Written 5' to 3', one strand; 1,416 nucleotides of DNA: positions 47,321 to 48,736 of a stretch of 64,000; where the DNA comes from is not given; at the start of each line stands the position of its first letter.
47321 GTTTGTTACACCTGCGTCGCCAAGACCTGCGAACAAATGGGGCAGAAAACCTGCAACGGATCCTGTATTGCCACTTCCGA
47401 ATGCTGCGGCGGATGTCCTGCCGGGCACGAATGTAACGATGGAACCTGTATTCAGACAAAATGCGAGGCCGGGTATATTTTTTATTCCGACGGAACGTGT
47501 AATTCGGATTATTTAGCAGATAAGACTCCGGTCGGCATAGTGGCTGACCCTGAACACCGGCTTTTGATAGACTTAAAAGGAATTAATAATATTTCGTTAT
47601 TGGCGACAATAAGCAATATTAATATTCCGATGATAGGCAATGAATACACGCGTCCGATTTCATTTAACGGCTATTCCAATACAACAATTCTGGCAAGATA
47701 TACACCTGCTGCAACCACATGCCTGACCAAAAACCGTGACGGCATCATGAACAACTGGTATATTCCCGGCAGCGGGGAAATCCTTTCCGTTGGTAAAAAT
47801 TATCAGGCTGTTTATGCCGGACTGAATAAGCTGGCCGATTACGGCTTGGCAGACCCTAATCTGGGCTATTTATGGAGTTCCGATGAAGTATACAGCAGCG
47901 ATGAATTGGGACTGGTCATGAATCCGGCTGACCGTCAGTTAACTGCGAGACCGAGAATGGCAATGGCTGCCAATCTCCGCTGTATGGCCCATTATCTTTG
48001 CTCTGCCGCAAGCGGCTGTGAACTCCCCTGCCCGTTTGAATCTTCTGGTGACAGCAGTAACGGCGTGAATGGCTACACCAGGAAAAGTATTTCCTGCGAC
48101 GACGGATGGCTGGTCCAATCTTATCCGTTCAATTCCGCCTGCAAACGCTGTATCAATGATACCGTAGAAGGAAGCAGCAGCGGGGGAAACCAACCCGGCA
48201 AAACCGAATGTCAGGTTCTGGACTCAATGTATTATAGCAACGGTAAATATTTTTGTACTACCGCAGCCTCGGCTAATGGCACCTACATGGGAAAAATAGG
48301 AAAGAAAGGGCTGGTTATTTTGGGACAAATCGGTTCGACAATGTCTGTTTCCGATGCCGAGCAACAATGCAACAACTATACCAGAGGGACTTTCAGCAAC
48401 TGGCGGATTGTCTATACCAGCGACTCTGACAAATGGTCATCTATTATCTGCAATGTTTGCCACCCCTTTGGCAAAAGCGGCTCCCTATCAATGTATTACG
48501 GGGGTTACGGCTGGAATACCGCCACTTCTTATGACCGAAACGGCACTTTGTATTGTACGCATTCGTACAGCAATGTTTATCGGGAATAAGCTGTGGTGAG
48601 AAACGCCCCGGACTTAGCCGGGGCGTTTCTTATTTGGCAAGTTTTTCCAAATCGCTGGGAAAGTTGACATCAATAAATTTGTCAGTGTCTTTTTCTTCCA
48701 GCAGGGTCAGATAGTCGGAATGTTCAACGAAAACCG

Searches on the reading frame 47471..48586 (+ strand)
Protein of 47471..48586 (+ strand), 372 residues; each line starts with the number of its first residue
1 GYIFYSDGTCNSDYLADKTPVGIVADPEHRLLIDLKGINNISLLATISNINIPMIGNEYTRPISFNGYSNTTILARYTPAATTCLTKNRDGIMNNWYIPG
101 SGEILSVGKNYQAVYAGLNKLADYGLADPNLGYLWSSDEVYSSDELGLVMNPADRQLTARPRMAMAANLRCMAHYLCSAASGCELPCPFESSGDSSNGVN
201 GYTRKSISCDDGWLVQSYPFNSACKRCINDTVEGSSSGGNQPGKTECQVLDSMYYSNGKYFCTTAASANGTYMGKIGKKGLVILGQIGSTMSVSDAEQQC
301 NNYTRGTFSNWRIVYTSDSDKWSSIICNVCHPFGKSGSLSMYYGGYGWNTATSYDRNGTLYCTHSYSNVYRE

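Call 67: predict_structure(alignment_id=A5)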
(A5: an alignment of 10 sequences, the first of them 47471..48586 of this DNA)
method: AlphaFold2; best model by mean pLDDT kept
length: 372 residues; sequences in the alignment: 10
mean_pLDDT: 66.6   pTM: 0.61
mean pLDDT of the five models: 66.6, 60.4, 57.9, 56.4, 51.7
residues with pLDDT >= 90: 41; 70-90: 131; 50-70: 135; < 50: 65
segments of 3 or more residues with pLDDT < 50: 231-242, 304-309, 319-357
pLDDT, mean of each block of 10 residues (from residue 1): 89 92 89 85 55 53 72 77 79 76 86 92 90 79 64 80 62 76 70 56 72 66 69 39 65 74 74 64 56 54 47 52 42 31 32 42 60 67
secondary structure, 60 per line:
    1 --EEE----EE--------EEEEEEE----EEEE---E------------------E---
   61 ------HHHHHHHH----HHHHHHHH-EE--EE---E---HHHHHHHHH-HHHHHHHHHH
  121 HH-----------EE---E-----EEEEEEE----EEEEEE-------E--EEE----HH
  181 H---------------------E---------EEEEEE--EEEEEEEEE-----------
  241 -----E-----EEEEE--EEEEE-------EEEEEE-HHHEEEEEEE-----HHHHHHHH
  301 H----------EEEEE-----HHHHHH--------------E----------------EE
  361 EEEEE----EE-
elements in order: E3-5 E20-26 E31-34 H67-74 H79-86 H101-109 H111-122 E145-151 E156-161 E172-174 E213-218 E221-229 E252-256 E259-263 E271-276 E281-287 H293-301 E312-316 H322-327 E359-365

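Call 71: fold_search(model_id=the predicted structure, library=pdb)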
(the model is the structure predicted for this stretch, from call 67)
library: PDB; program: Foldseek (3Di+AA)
matches with E <= 10: 37; with E <= 0.001: 0
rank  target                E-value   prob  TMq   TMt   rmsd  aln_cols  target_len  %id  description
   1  4a2m_C                2.1e+00  0.01  0.10  0.07  18.7       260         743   11  Structure of the periplasmic domain of the heparin and heparan sulphate sensing hybrid two component system BT4663 in  (released 2012-05-02)
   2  3b4v_H                2.3e+00  0.06  0.07  0.11   9.5        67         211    6  X-Ray structure of Activin in complex with FSTL3 (released 2008-09-02)
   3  3v65_D                2.8e+00  0.01  0.06  0.06  16.1       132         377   12  Crystal structure of agrin and LRP4 complex (released 2012-04-25)
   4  1jzn_A                3.0e+00  0.11  0.19  0.46   6.3       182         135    8  crystal structure of a galactose-specific C-type lectin (released 2003-07-01)
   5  7jik_A                3.2e+00  0.02  0.09  0.10  10.8       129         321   15  Human recombinant Beta-2-Glycoprotein 1 (released 2021-07-28)
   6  3c22_D                3.8e+00  0.08  0.08  0.21   2.3        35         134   17  Crystal structure of the carbohydrate recognition domain of human Langerin (released 2009-01-27)
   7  8jiw_BD               4.5e+00  0.04  0.09  0.15  11.3        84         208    8  Atomic structure of wheat ribosome reveals unique features of the plant ribosomes (released 2024-03-27)
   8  7ytq_A                4.8e+00  0.06  0.08  0.20   2.3        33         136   15  Human langerin carbohydrate recognition domain in complex with an alpha-mannoside ligand (released 2022-09-07)
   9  7ppz_A                4.8e+00  0.02  0.07  0.12   9.5        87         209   16  Crystal structure of the Burkholderia Lethal Factor 1 (BLF1) C94S inactive mutant in complex with human eIF4A - Crysta (released 2022-04-13)
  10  2k4q_MODEL_1_A        4.8e+00  0.01  0.09  0.15  20.1       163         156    9  The Solution Structure of gpV, the Major Tail Protein from Bacteriophage Lambda (released 2009-02-17)
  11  4a2m_A                4.8e+00  0.01  0.10  0.07  19.0       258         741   11  Structure of the periplasmic domain of the heparin and heparan sulphate sensing hybrid two component system BT4663 in  (released 2012-05-02)
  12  4n36_C                5.1e+00  0.06  0.08  0.20   2.3        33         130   15  Structure of langerin CRD I313 D288 complexed with Me-GlcNAc (released 2013-11-20)
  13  9axt_AG               5.1e+00  0.04  0.09  0.15  11.2        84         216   10  Non-translating S. pombe ribosome (released 2024-10-16)
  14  9e5c_7c               5.1e+00  0.02  0.12  0.13  12.7       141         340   11  Cryo-EM structure of 96 nm repeat of microtubule doublet from T. brucei flagellum (released 2025-03-12)
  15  3s2k_A                5.1e+00  0.01  0.09  0.07  13.5       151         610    7  Structural basis of Wnt signaling inhibition by Dickkopf binding to LRP5/6. (released 2011-11-02)
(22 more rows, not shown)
